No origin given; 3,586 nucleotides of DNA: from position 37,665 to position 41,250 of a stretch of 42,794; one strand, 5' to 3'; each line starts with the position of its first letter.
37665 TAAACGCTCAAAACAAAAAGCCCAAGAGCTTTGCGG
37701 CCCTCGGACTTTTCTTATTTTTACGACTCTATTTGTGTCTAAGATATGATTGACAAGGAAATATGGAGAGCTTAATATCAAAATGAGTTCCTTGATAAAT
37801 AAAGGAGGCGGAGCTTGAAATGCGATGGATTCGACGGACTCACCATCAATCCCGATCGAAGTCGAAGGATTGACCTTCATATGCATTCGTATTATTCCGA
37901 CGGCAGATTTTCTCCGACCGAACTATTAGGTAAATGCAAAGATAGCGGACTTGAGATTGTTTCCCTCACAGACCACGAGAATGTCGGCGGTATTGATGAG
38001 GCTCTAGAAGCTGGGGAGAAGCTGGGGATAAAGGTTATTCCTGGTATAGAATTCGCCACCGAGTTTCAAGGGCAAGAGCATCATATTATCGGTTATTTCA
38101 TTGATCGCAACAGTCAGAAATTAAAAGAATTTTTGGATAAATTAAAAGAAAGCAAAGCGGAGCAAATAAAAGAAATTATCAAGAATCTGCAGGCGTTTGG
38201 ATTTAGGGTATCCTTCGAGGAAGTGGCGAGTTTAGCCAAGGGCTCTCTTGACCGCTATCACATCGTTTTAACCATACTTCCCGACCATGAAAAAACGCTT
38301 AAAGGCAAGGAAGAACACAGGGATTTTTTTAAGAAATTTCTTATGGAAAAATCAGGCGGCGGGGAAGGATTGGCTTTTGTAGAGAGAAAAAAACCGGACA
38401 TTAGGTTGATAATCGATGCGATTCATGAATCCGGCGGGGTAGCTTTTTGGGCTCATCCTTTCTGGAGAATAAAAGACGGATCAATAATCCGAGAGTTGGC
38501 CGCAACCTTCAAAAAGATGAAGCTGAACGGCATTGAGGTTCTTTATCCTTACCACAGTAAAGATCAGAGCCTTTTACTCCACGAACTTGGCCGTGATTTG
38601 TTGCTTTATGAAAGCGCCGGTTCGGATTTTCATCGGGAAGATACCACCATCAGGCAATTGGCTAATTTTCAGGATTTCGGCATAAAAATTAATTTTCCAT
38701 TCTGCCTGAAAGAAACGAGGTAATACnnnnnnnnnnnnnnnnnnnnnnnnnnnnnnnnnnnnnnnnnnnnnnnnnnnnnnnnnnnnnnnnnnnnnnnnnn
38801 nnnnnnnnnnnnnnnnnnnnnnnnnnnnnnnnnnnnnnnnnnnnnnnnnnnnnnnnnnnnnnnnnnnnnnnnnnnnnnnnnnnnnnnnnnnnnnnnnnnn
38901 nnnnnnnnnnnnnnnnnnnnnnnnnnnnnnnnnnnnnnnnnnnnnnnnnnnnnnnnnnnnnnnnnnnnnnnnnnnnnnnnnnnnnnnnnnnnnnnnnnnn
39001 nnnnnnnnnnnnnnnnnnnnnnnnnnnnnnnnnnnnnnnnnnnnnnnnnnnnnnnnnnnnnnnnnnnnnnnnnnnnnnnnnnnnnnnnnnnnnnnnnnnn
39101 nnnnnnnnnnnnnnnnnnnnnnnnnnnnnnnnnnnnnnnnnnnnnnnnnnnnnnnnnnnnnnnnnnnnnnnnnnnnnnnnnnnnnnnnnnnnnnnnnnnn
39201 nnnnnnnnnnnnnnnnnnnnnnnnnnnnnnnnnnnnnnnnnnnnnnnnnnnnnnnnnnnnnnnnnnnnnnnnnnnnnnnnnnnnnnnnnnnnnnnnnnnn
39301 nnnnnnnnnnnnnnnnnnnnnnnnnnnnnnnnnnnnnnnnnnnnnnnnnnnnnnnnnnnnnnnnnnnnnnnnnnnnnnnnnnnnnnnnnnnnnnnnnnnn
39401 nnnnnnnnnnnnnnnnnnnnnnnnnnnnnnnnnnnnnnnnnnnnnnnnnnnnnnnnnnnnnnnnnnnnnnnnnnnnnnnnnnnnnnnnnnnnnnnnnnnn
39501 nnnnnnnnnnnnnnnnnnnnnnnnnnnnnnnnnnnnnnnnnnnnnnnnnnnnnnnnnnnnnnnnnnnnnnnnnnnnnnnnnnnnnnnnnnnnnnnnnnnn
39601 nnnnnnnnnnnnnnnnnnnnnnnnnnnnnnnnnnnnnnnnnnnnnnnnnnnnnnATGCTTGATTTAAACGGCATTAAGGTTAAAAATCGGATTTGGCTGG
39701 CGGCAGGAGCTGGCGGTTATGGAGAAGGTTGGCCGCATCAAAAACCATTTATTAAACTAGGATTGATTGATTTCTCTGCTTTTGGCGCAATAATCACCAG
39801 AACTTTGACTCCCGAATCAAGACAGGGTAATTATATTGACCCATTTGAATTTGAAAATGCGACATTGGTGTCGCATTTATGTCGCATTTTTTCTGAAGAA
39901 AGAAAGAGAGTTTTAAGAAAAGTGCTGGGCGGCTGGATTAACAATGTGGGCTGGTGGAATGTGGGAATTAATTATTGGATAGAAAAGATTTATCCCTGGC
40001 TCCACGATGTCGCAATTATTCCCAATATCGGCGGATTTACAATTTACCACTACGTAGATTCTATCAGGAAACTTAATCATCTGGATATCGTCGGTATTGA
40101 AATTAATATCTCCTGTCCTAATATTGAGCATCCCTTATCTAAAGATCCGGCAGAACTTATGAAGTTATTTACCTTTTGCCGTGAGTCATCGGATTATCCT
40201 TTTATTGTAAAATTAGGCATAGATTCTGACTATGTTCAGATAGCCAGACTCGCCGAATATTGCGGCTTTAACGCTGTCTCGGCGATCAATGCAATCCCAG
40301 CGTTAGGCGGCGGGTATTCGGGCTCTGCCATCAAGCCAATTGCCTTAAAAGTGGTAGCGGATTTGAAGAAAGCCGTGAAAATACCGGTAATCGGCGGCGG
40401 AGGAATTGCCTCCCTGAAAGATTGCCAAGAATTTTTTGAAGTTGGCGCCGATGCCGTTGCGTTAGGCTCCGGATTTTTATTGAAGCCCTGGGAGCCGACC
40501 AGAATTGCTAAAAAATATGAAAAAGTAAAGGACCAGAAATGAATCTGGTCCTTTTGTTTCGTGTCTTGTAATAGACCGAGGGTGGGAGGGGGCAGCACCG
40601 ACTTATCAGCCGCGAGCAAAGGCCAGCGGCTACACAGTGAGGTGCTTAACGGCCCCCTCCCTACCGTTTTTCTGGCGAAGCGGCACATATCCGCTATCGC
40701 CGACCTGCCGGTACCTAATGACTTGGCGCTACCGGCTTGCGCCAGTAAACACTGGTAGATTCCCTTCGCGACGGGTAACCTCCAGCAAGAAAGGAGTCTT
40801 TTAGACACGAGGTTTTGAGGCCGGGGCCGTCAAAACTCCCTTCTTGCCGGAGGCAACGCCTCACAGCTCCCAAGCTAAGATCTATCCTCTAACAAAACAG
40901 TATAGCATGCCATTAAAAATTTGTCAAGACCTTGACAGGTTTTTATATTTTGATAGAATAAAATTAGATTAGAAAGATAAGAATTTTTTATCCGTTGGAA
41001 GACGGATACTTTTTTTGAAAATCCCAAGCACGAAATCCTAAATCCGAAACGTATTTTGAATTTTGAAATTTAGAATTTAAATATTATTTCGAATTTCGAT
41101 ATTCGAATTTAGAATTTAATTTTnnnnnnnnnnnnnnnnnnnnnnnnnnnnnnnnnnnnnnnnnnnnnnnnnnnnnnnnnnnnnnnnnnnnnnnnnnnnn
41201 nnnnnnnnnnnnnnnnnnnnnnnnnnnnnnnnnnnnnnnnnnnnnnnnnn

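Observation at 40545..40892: Stand-alone ~350 nt GC-rich structured RNA of unknown class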

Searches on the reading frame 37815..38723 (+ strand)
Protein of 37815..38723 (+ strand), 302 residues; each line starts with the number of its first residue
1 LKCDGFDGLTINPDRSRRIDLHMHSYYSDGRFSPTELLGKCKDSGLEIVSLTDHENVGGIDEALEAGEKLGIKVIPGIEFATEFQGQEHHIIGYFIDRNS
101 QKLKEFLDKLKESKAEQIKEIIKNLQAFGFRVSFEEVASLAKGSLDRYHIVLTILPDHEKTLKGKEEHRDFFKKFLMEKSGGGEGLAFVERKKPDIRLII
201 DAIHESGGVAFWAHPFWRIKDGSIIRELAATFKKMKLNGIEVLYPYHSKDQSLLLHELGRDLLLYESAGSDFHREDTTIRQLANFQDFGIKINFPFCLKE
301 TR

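Call 66: search_protein_families(library=pfam, proteins=[window:37815-38723:+], max_evalue=0.01)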
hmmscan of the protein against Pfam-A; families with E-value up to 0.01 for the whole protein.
window:37815-38723:+ (302 aa): 4 families
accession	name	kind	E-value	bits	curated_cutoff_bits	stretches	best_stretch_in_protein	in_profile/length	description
PF02811.25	PHP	-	1.2e-13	52.2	26.4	1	20-105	1-87/164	PHP domain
PF01610.23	DDE_Tnp_ISL3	-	6.4e-05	23.3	23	1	87-154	24-90/240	Transposase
PF21690.3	MJ1010-like_2nd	-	0.0047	17.6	27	1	90-128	2-42/91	Uncharacterized ATP-binding protein MJ1010-like, C-terminal domain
PF02557.22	VanY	-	0.0055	16.9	25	0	85-139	61-115/132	D-alanyl-D-alanine carboxypeptidase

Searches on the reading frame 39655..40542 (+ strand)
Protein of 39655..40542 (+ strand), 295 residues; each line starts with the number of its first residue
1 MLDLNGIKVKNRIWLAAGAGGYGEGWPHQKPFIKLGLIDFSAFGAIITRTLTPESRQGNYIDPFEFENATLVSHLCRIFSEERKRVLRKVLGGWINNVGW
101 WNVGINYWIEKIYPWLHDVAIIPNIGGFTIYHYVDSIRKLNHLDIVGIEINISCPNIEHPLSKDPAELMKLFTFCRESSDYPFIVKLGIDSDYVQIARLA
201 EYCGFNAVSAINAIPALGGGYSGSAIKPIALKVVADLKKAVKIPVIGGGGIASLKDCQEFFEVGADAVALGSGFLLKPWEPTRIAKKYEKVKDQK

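Call 66: search_protein_families(library=pfam, proteins=[window:39655-40542:+], max_evalue=0.01)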
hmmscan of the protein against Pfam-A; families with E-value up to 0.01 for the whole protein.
window:39655-40542:+ (295 aa): 7 families
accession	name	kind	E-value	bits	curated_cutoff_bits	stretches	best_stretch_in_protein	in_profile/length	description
PF01180.27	DHO_dh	-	2.8e-31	109.2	27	1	84-287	56-286/291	Dihydroorotate dehydrogenase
PF03060.21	NMO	-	5e-08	33.2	28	1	217-276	166-227/331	Nitronate monooxygenase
PF01207.24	Dus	-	2.6e-07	30.5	20.4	1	163-282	105-225/311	Dihydrouridine synthase (Dus)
PF00977.27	His_biosynth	-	6.5e-07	29.5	23.6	1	227-290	58-121/228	Histidine biosynthesis protein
PF02581.23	TMP-TENI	-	0.0024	17.7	27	1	227-273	134-179/180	Thiamine monophosphate synthase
PF04309.18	G3P_antiterm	-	0.0044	16.9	27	1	230-270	127-167/173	Glycerol-3-phosphate responsive antiterminator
PF05690.20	ThiG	-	0.0089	15.8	23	0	160-272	104-205/247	Thiazole biosynthesis protein ThiG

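Call 78: find_encoding_contigs(protein=window:39655-40542:+, flank=3000, max_places=10)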
Protein window:39655-40542:+ (295 aa): 4 contigs read that carry it; 4 places shown.
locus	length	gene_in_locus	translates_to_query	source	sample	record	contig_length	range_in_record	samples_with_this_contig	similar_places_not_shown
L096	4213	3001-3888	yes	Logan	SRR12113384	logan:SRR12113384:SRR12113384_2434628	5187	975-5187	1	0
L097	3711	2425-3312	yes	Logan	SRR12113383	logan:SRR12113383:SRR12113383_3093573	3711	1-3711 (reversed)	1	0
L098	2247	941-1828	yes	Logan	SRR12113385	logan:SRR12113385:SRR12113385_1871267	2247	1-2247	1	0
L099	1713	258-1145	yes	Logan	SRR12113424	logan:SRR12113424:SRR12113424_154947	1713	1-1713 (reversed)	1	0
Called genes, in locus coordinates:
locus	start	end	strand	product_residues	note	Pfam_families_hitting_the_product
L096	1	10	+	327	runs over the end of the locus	?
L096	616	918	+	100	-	-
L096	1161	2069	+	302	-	PF02811:PHP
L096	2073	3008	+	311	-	-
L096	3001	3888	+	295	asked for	PF01180:DHO_dh, PF01207:Dus (weak), PF03060:NMO, PF00977:His_biosynth (weak)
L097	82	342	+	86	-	-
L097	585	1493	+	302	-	PF02811:PHP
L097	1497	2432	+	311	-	-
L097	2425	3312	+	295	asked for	PF01180:DHO_dh, PF01207:Dus (weak), PF03060:NMO, PF00977:His_biosynth (weak)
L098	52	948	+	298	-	-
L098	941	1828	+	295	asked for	PF01180:DHO_dh, PF01207:Dus (weak), PF03060:NMO, PF00977:His_biosynth (weak)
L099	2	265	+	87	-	?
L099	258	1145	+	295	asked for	PF01180:DHO_dh, PF01207:Dus (weak), PF03060:NMO, PF00977:His_biosynth (weak)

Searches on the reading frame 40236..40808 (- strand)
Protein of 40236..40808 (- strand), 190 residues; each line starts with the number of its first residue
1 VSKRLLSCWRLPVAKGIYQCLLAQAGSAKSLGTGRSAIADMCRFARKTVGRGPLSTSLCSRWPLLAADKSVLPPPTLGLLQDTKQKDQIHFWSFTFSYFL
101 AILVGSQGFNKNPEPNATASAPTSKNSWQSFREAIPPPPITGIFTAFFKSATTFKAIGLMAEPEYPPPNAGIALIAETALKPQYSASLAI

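Call 66: search_protein_families(library=pfam, proteins=[window:40236-40808:-], max_evalue=0.01)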
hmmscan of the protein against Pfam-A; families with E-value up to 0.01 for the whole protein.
window:40236-40808:- (190 aa): 0 families

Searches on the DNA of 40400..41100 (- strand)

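Call 3: search_rna_families(source=window, start=40400, end=41100, threshold=evalue, max_evalue=10, show_alignments=5)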
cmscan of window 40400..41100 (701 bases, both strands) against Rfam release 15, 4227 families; matches with E-value up to 10: 8.
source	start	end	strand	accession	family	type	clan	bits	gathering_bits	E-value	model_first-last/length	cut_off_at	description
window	40599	40630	-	RF01107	SBRMV1_UPD-PKf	Cis-reg;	-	18.6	39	0.97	1-27/27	no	Pseudoknot of upstream pseudoknot domain (UPD) of the 3'UTR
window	40414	40559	+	RF02449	ncr1015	Gene; sRNA;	-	18.2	60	8.9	1-121/121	no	Bacillus sRNA ncr1015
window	40767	40865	-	RF04059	MIR5020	Gene; miRNA;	-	18.1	73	1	1-109/109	no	MIR5020 microRNA precursor family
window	40768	40864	-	RF04141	MIR8622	Gene; miRNA;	-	18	197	0.72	1-212/212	no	MIR8622 microRNA precursor family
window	40984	41020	+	RF01379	CRISPR-DR66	Gene; CRISPR;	CL00014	16.1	45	8.1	1-37/37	no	CRISPR RNA direct repeat element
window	40526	40557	+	RF03416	mir-7383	Gene; miRNA;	-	15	88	5.4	1-59/59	no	mir-7383 microRNA precursor family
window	40527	40554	+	RF01686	Acido-1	Gene; sRNA;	-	13.8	50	5.8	1-64/64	no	Acido-1 RNA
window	40469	40555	+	RF02355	BjrC174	Gene; sRNA;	-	13.8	45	7.2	17-201/201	no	Bradyrhizobiaceae sRNA BjrC174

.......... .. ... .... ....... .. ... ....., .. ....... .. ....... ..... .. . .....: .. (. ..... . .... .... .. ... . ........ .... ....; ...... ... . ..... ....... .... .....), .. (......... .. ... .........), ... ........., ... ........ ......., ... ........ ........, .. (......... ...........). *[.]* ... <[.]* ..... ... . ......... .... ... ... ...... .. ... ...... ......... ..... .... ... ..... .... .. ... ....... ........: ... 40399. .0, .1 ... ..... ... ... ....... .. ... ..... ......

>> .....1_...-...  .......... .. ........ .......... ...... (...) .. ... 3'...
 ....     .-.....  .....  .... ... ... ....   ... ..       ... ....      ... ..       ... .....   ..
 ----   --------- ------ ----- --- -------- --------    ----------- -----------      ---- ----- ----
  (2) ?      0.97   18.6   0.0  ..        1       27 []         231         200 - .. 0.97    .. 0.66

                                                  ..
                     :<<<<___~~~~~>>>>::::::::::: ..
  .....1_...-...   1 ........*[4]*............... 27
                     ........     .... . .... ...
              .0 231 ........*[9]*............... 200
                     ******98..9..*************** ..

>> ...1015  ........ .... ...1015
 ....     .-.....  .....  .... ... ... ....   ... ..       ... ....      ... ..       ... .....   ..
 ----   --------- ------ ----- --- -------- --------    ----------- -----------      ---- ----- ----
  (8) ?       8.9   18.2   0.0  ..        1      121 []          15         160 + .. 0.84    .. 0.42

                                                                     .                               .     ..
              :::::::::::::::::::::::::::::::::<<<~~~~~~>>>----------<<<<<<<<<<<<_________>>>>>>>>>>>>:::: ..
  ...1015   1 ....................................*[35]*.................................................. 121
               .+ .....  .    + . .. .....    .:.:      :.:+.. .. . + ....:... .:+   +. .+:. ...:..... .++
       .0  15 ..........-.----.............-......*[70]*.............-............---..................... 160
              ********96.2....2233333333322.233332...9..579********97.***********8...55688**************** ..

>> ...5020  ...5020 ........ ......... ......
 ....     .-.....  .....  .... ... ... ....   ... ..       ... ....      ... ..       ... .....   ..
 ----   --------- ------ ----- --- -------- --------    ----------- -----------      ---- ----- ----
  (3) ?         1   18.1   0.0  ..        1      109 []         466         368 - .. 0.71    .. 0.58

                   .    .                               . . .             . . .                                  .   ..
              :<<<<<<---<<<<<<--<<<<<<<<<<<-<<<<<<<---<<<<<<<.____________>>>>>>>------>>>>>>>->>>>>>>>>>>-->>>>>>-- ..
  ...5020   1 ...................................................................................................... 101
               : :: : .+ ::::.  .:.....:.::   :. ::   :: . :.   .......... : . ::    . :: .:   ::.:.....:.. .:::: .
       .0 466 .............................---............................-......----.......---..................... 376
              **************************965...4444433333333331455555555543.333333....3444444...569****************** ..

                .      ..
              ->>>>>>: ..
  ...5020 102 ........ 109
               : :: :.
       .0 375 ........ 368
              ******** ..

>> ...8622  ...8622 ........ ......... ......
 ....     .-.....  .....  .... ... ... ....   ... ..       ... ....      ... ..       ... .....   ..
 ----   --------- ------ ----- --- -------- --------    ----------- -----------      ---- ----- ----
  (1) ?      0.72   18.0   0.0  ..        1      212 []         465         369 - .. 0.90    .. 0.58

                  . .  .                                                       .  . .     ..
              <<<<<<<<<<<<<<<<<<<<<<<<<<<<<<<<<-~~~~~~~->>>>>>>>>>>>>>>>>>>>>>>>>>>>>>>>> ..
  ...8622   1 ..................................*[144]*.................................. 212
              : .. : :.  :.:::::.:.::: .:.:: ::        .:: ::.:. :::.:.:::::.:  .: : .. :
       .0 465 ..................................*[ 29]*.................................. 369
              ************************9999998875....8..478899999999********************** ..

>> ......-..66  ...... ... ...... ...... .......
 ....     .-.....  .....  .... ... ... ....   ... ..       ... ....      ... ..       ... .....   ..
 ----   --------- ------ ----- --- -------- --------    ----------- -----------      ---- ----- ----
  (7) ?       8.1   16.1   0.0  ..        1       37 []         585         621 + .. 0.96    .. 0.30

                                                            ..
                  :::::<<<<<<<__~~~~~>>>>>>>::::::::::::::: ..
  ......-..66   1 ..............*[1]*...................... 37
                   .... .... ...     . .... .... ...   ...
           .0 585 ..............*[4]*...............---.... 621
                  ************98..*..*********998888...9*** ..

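Call 72: search_with_rna_model(model_id=R1, source=window, start=40400, end=41000, filters=off, max_evalue=10, show_alignments=4)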
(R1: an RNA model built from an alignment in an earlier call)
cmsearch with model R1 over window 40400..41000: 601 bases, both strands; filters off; matches with E-value up to 10: 12.
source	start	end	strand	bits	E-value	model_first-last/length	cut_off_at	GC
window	40775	40863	-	25.3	1.3e-06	1-113/113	no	0.55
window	40769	40857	+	10.2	0.018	1-113/113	no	0.56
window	40723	40751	-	10.2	0.018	1-113/113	no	0.59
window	40506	40567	+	6.4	0.2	1-113/113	no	0.32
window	40907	40946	+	4.7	0.6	1-113/113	no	0.3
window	40528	40559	-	4.1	0.89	1-113/113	no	0.38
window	40910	40967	-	3.2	1.5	30-90/113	no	0.24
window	40716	40746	+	2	3.3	1-113/113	no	0.58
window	40666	40703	+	1.4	4.9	1-113/113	no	0.55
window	40584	40661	+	1.3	5.4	21-99/113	no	0.67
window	40463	40504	-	0.9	6.8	1-113/113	no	0.52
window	40606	40639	-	0.9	6.9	1-113/113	no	0.65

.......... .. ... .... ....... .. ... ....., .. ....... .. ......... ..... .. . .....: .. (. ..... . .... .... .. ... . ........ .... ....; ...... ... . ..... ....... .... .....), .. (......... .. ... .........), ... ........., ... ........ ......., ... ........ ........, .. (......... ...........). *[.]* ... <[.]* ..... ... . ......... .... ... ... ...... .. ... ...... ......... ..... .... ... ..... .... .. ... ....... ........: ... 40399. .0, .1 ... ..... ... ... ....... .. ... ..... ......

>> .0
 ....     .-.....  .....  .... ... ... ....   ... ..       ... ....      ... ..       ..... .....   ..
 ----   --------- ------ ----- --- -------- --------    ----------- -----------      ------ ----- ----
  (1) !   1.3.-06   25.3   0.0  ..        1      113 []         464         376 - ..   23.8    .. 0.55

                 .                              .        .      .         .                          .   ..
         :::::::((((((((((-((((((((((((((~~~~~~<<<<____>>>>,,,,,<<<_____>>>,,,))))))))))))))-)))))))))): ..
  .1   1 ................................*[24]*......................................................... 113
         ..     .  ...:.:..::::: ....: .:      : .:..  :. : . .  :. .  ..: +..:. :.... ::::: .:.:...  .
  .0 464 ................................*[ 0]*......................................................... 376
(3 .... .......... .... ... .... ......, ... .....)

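Call 83: search_dna_similar(query=window:40545-40895:-, collection=phages, mode=distant, max_evalue=0.01)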
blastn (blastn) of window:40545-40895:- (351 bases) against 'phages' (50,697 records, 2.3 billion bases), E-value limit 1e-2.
No match.

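Call 84: search_dna_similar(query=window:40545-40895:-, collection=plasmids, mode=distant, max_evalue=0.01)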
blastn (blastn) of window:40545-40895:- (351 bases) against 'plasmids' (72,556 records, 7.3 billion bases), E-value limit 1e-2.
No match.

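Call 88: build_rna_model(alignment_id=A5, structure=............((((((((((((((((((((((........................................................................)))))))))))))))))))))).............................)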
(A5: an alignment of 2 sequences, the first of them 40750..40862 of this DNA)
Model R2 built from alignment A5 (2 sequences, 157 columns); structure: as given.
model positions 157; base pairs 22; branch points 0; effective number of sequences 1.36; information 0.591 bits per position. Calibrated on 0.2 Mb of random sequence (short: E-values are rough).
structure used (alignment columns):
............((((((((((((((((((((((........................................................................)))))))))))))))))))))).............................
